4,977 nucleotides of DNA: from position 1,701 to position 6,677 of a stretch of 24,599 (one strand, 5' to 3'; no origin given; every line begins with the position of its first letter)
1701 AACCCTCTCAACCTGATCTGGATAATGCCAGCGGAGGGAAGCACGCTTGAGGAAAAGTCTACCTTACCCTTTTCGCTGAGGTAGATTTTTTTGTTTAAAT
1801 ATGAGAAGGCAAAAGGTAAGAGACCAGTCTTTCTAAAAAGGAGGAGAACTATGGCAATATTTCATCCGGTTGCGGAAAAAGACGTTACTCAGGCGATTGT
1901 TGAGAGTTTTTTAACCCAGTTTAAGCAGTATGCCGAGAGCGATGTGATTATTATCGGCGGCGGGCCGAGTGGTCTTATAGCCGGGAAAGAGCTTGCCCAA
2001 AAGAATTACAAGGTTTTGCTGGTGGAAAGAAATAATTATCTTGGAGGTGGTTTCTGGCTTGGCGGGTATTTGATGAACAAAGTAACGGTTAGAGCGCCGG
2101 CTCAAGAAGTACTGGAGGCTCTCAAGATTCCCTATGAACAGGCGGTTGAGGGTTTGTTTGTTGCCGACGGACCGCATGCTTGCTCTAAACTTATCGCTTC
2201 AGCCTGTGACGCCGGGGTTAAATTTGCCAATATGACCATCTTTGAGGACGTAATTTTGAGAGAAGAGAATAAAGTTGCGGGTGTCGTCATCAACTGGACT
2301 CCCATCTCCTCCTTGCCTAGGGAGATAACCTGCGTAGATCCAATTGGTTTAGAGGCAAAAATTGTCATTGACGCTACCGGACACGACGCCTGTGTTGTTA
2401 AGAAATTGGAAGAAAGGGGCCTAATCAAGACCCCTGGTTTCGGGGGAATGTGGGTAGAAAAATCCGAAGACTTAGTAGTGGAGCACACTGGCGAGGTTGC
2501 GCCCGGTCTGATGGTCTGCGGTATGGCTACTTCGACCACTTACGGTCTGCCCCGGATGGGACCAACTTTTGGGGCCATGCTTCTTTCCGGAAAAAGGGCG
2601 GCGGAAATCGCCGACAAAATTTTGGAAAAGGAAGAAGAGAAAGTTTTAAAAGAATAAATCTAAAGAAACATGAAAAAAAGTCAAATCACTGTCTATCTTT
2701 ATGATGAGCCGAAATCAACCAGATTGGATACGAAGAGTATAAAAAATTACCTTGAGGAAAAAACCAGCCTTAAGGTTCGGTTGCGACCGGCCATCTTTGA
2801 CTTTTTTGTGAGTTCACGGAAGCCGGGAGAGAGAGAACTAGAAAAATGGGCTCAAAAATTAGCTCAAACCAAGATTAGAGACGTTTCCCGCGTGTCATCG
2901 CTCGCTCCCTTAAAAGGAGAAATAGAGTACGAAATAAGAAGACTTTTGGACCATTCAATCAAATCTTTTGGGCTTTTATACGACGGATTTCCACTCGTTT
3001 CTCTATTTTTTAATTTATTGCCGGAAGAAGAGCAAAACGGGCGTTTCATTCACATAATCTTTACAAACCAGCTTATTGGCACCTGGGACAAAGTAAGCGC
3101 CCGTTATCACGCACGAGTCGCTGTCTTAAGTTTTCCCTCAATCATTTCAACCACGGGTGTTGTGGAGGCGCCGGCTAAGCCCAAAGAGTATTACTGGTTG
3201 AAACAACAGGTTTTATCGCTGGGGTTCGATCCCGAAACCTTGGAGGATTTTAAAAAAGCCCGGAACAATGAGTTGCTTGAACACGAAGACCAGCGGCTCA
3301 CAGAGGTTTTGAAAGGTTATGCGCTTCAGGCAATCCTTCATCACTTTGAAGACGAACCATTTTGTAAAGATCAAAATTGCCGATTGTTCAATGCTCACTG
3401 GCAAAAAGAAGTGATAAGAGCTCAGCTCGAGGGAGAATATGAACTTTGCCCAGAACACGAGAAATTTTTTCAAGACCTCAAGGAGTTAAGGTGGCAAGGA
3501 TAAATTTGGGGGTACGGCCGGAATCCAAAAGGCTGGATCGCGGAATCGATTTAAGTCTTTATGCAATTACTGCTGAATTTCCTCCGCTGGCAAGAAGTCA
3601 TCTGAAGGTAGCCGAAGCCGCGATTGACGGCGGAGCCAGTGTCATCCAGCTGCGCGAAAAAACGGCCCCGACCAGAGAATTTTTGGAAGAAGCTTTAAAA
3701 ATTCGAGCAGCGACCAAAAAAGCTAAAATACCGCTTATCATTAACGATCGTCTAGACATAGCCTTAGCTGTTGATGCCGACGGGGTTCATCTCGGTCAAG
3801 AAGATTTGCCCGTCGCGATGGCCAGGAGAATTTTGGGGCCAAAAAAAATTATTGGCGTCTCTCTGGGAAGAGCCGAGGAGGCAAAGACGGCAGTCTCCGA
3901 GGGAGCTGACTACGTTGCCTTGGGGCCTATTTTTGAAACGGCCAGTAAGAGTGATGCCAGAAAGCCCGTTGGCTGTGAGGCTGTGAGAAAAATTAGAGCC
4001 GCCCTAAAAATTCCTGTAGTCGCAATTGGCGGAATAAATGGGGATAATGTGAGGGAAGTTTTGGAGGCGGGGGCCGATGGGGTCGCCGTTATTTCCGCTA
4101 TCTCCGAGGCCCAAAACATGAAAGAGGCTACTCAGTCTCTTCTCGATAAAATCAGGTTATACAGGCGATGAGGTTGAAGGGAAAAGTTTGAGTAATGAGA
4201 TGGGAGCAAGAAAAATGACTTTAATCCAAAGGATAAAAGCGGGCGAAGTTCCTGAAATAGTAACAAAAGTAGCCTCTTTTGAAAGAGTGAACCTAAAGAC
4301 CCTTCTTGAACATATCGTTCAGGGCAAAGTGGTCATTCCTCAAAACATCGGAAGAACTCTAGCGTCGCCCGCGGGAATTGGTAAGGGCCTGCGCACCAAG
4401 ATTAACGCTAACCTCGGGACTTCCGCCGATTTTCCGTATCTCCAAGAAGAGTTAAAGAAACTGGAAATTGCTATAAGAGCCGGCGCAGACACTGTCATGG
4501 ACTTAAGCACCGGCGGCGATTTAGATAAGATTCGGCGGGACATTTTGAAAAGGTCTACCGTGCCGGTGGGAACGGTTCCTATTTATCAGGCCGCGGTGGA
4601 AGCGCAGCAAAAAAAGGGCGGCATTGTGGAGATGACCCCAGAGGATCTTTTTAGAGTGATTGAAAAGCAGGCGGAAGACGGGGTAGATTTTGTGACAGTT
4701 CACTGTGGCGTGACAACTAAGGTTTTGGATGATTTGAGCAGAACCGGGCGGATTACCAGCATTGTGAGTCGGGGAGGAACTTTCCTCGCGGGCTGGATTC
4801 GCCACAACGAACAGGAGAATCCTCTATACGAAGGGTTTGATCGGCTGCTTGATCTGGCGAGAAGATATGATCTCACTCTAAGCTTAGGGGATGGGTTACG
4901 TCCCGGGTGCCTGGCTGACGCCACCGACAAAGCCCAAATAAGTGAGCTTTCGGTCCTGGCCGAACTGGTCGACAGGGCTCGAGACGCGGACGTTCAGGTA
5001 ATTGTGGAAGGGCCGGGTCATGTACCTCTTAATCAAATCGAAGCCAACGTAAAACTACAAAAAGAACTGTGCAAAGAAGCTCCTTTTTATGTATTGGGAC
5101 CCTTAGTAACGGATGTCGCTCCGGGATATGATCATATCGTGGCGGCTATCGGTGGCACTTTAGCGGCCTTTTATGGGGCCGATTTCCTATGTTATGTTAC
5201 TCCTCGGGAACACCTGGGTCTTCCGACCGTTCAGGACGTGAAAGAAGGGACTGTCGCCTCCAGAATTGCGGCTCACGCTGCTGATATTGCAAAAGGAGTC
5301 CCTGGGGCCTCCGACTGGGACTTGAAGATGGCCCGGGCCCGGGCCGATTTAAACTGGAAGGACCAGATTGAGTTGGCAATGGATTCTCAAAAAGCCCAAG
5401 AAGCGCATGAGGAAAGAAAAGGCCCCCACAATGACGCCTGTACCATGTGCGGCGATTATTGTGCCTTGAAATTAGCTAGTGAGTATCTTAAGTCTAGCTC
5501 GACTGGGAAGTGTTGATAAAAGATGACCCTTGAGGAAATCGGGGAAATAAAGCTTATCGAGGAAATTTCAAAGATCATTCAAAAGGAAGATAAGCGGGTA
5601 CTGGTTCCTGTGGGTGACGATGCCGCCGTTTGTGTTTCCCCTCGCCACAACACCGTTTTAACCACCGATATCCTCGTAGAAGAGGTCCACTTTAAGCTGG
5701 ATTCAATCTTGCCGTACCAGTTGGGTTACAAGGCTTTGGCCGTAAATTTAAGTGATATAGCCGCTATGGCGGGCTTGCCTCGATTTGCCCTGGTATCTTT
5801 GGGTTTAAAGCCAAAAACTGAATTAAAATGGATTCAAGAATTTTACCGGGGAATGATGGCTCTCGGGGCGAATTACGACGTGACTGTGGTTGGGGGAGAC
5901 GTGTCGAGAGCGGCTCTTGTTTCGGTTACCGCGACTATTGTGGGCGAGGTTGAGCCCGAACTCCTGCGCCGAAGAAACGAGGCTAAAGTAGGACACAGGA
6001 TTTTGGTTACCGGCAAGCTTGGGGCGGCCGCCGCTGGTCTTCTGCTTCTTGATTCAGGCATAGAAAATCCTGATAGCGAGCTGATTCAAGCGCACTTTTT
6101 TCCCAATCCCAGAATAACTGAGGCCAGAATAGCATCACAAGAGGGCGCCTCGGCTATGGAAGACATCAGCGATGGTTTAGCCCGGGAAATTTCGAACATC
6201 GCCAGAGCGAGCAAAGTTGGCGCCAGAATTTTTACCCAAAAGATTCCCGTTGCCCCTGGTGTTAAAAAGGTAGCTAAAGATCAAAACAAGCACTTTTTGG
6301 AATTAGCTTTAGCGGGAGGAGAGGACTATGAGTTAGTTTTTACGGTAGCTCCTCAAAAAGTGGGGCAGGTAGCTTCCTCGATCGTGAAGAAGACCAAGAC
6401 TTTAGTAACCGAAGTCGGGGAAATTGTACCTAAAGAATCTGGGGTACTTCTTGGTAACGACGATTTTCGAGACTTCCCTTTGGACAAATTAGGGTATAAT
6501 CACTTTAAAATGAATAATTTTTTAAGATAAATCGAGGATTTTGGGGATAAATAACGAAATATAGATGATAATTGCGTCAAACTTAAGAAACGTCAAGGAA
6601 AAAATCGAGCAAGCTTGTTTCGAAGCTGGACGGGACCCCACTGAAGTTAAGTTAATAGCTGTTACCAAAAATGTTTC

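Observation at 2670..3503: Uncharacterised degenerate-metzincin Zn-finger protein embedded in the TPP-riboswitch operon: candidate missing partner of Thi4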

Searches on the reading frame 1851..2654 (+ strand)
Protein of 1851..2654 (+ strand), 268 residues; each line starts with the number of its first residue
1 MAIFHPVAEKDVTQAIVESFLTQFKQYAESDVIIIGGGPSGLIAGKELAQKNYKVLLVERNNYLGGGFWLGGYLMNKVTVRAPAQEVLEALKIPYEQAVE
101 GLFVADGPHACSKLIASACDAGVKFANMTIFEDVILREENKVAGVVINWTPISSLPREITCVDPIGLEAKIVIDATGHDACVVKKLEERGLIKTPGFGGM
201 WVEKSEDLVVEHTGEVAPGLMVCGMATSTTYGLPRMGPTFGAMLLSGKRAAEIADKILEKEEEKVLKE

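Call 4: search_protein_families(library=pfam, proteins=[window:1851-2654:+], max_evalue=1)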
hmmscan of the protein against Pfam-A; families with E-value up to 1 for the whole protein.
window:1851-2654:+ (268 aa): 18 families
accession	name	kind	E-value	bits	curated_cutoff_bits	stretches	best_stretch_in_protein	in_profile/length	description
PF01946.23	Thi4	-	6.1e-70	235.5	26.2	1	13-240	1-235/235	Thi4 family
PF12831.13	FAD_oxidored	-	1.5e-10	41.4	27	1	31-177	1-145/416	FAD dependent oxidoreductase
PF01266.30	DAO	-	7.5e-10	39.3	27.9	2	31-66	1-36/353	FAD dependent oxidoreductase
PF13450.12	NAD_binding_8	-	3.5e-08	34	21.9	1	34-66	1-33/68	NAD(P)-binding Rossmann-like domain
PF00890.30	FAD_binding_2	-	4.2e-08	33.2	20.4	1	31-137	1-104/414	FAD binding domain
PF07992.20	Pyr_redox_2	-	2.9e-07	30.6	26.1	1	31-85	2-57/291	Pyridine nucleotide-disulphide oxidoreductase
PF03486.20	HI0933_like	-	3.1e-07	30.5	50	1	31-86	2-58/244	HI0933-like protein Rossmann domain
PF01494.25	FAD_binding_3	-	1.2e-05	25.2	22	1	30-62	2-34/349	FAD binding domain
PF13738.12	Pyr_redox_3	-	0.00031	20.5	30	1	21-62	156-197/305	Pyridine nucleotide-disulphide oxidoreductase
PF00070.33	Pyr_redox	-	0.00063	20.7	22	1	32-65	2-35/82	Pyridine nucleotide-disulphide oxidoreductase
PF13454.12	NAD_binding_9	-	0.0029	18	21.8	1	33-72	1-44/155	FAD-NAD(P)-binding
PF01134.28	GIDA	-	0.0039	16.7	22.1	1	31-61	1-31/391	Glucose inhibited division protein A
PF05834.18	Lycopene_cycl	-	0.0047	16.5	23.4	1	31-60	1-32/380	Lycopene cyclase protein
PF01593.30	Amino_oxidase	-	0.022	14.5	19.8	1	40-66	2-28/443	Flavin containing amine oxidoreductase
PF04820.20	Trp_halogenase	-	0.057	12.7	21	1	31-61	1-35/458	Tryptophan halogenase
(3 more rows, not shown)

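Call 5: search_protein_families(library=ncbifam, proteins=[window:1851-2654:+], max_evalue=1)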
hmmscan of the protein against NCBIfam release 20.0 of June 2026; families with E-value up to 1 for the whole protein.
window:1851-2654:+ (268 aa): 136 families (the best 25 are shown)
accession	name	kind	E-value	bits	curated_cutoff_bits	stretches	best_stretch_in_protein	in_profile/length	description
TIGR00292.1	TIGR00292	equivalog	1.4e-74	250.5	148.3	1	9-255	1-250/254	sulfide-dependent adenosine diphosphate thiazole synthase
NF041080.1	DGGGPL_reductase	equivalog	2.8e-09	36.4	580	1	31-188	3-165/447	digeranylgeranylglycerophospholipid reductase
TIGR02032.1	GG-red-SF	subfamily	3.3e-09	36.9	158.8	1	31-186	2-155/297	geranylgeranyl reductase family protein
NF053677.1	Desat2ChcC2Cyan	equivalog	1.1e-07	30.6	900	1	31-67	2-38/558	4-oxocyclohex-2-ene-1-carboxylate 5-dehydrogenase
NF053717.1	VnlPnlRedVprA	equivalog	1.3e-07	30.8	600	2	28-67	5-44/481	vinyl phenol reductase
NF004789.0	PRK06134.1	subfamily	1.8e-07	30.1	747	1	26-74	9-58/581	FAD-dependent oxidoreductase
TIGR03997.1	mycofact_OYE_2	equivalog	2.2e-07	29.7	793.15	1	28-93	378-439/645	mycofactocin system FadH/OYE family oxidoreductase 2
NF009476.0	PRK12839.1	equivalog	4.7e-07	28.3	940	1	27-91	6-71/572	FAD-dependent oxidoreductase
TIGR01813.1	flavo_cyto_c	subfamily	5.1e-07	28.8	285.45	1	31-78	1-49/444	flavocytochrome c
NF041087.1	bile_acid_BaiCD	equivalog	1.3e-06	26.8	825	1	28-89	379-440/642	bile acid Fe-S flavoenzyme BaiCD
TIGR01350.1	lipoamide_DH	equivalog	1.5e-06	27.2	408.8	1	30-66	2-37/461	dihydrolipoyl dehydrogenase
TIGR01316.1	gltA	equivalog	1.7e-06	27.2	471.75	2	26-66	130-170/449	NADPH-dependent glutamate synthase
TIGR00275.1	TIGR00275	subfamily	2.1e-06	26.8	183.8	1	32-66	1-35/401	aminoacetone oxidase family FAD-binding enzyme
NF009472.0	PRK12834.1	equivalog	3.1e-06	25.9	476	1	28-75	3-54/550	FAD-binding dehydrogenase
NF005560.0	PRK07233.1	equivalog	4.5e-06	25.8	252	1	32-66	3-37/435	hypothetical protein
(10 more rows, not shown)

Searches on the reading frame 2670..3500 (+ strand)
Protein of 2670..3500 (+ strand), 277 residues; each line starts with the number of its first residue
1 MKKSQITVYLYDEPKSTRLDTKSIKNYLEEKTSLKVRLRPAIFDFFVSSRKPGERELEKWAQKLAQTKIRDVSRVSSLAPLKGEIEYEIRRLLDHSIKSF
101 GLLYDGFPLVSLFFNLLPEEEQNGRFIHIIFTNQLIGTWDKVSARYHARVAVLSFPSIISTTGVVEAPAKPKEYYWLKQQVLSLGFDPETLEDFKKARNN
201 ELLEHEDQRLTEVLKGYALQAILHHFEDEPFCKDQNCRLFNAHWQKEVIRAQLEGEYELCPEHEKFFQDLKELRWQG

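Call 4: search_protein_families(library=pfam, proteins=[window:2670-3500:+], max_evalue=1)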
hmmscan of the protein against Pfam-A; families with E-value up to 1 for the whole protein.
window:2670-3500:+ (277 aa): 3 families
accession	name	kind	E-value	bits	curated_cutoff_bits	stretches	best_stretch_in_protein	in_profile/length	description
PF20565.4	DUF6775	-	9.9e-84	281.3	27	1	6-269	3-258/259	Probable metallopeptidase family (DUF6775)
PF22529.2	DUF7001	-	3.2e-77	259.8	27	1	10-265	2-246/247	Family of unknown function (DUF7001)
PF17865.7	AAA_lid_5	-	0.18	12.5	22.7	1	24-108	6-78/104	Midasin AAA lid domain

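Call 5: search_protein_families(library=ncbifam, proteins=[window:2670-3500:+], max_evalue=1)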
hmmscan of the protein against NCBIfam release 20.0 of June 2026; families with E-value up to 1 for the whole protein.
window:2670-3500:+ (277 aa): 0 families

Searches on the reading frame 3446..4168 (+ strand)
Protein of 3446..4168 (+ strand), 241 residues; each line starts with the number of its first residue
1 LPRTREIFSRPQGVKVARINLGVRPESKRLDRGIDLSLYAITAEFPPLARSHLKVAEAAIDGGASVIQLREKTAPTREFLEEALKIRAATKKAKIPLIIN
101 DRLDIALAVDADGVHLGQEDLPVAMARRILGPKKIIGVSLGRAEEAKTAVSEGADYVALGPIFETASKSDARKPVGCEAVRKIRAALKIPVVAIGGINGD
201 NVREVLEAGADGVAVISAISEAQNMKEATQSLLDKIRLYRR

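Call 4: search_protein_families(library=pfam, proteins=[window:3446-4168:+], max_evalue=1)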
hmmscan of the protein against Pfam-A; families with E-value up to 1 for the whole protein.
window:3446-4168:+ (241 aa): 11 families
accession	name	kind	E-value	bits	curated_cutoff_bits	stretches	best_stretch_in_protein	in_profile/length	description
PF02581.23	TMP-TENI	-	2.1e-70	236.2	27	1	38-219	1-180/180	Thiamine monophosphate synthase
PF03060.21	NMO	-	0.0001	22.3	28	1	103-219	106-225/331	Nitronate monooxygenase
PF01180.27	DHO_dh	-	0.00034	20.3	27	1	173-219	223-272/291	Dihydroorotate dehydrogenase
PF00977.27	His_biosynth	-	0.00089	19.2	23.6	1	171-224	56-110/228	Histidine biosynthesis protein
PF01729.25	QRPTase_C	-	0.0014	18.8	23.1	1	107-223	54-162/169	Quinolinate phosphoribosyl transferase, C-terminal domain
PF04481.18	DUF561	-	0.0031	17.2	21.6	1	179-235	177-232/243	Protein of unknown function (DUF561)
PF05690.20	ThiG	-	0.0052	16.6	23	1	178-230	165-218/247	Thiazole biosynthesis protein ThiG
PF03437.21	BtpA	-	0.016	15.2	30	1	173-227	185-238/254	BtpA family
PF00834.25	Ribul_P_3_epim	-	0.063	13.1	21.1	1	178-219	154-197/198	Ribulose-phosphate 3 epimerase family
PF13714.12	PEP_mutase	-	0.078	13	31.5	0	69-111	104-153/240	Phosphoenolpyruvate phosphomutase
PF00290.26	Trp_syntA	-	0.1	12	27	1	170-229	181-240/259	Tryptophan synthase alpha chain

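Call 5: search_protein_families(library=ncbifam, proteins=[window:3446-4168:+], max_evalue=1)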
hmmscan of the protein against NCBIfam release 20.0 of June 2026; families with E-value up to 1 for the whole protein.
window:3446-4168:+ (241 aa): 48 families (the best 25 are shown)
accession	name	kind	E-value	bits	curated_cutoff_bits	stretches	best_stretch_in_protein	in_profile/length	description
TIGR00693.1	thiE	equivalog_domain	1.5e-69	233.3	145.1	1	37-232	1-197/197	thiamine phosphate synthase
NF002727.0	PRK02615.1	equivalog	4.7e-68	229.5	335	1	28-237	141-345/349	thiamine phosphate synthase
NF005819.0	PRK07695.1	equivalog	9.4e-39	133.2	251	1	55-237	19-198/205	thiazole tautomerase TenI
NF000736.0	PRK00043.2-3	equivalog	1.7e-38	132.1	227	1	52-235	16-204/207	thiamine phosphate synthase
NF000740.0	PRK00043.3-4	equivalog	8.9e-37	126.6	202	1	32-235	3-213/218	thiamine phosphate synthase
NF007070.0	PRK09517.1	equivalog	1.5e-36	126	761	1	34-235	2-213/755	multifunctional thiamine-phosphate pyrophosphorylase/synthase/phosphomethylpyrimidine kinase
NF000741.0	PRK00043.3-5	equivalog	1e-33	116.9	350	1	34-235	6-213/217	thiamine phosphate synthase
NF002904.0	PRK03512.1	equivalog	1.4e-31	109.6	231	1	56-236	25-206/211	thiamine phosphate synthase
NF006530.0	PRK08999.1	equivalog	1.5e-30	106.4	245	1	38-220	133-313/315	Nudix family hydrolase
NF000734.0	PRK00043.1-5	equivalog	7e-29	100.9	252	1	57-239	17-200/201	thiamine phosphate synthase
NF000738.0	PRK00043.3-1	equivalog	1e-24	87.4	445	1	52-236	22-215/221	thiamine phosphate synthase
NF008933.0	PRK12290.1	equivalog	8.4e-21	74.3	516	1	62-230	229-406/438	thiamine phosphate synthase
NF005080.0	PRK06512.1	equivalog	1.1e-10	41.7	218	1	55-228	31-205/222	thiamine phosphate synthase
NF003198.0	PRK04169.1-2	subfamily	9.2e-09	34.7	247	2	169-236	178-246/249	geranylgeranylglyceryl/heptaprenylglyceryl phosphate synthase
NF009621.0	PRK13125.1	equivalog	8e-07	28.7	234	2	182-237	178-237/244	tryptophan synthase subunit alpha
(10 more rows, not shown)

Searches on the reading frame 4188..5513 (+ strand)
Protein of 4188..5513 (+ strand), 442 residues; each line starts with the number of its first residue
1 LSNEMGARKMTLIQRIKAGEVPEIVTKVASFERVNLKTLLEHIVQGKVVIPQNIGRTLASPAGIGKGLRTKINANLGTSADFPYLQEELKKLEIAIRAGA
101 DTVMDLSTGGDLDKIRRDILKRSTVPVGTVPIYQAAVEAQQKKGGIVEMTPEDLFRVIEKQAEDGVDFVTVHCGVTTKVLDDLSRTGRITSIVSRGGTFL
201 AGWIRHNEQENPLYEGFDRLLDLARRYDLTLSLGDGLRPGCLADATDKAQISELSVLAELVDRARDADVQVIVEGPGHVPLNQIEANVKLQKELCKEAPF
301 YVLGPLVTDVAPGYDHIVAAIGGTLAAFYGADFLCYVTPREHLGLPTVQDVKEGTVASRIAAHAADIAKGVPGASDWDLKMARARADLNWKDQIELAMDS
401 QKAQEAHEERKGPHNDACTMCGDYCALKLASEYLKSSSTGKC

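Call 4: search_protein_families(library=pfam, proteins=[window:4188-5513:+], max_evalue=1)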
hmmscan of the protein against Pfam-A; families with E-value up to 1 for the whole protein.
window:4188-5513:+ (442 aa): 1 family
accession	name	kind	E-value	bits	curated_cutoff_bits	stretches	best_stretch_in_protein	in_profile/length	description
PF01964.24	ThiC_Rad_SAM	-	3.5e-192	639.2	25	1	11-431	1-419/420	Radical SAM ThiC family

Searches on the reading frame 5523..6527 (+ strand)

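Call 4: search_protein_families(library=pfam, proteins=[window:5523-6527:+], max_evalue=1)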
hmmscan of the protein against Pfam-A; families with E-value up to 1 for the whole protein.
window:5523-6527:+ (335 aa): 2 families
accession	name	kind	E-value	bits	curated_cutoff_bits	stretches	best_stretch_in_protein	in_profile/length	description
PF00586.29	AIRS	-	2.2e-26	92.9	24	1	31-143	1-112/112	AIR synthase related protein, N-terminal domain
PF02769.27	AIRS_C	-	1.5e-12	48.4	23.1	1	155-308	1-152/156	AIR synthase related protein, C-terminal domain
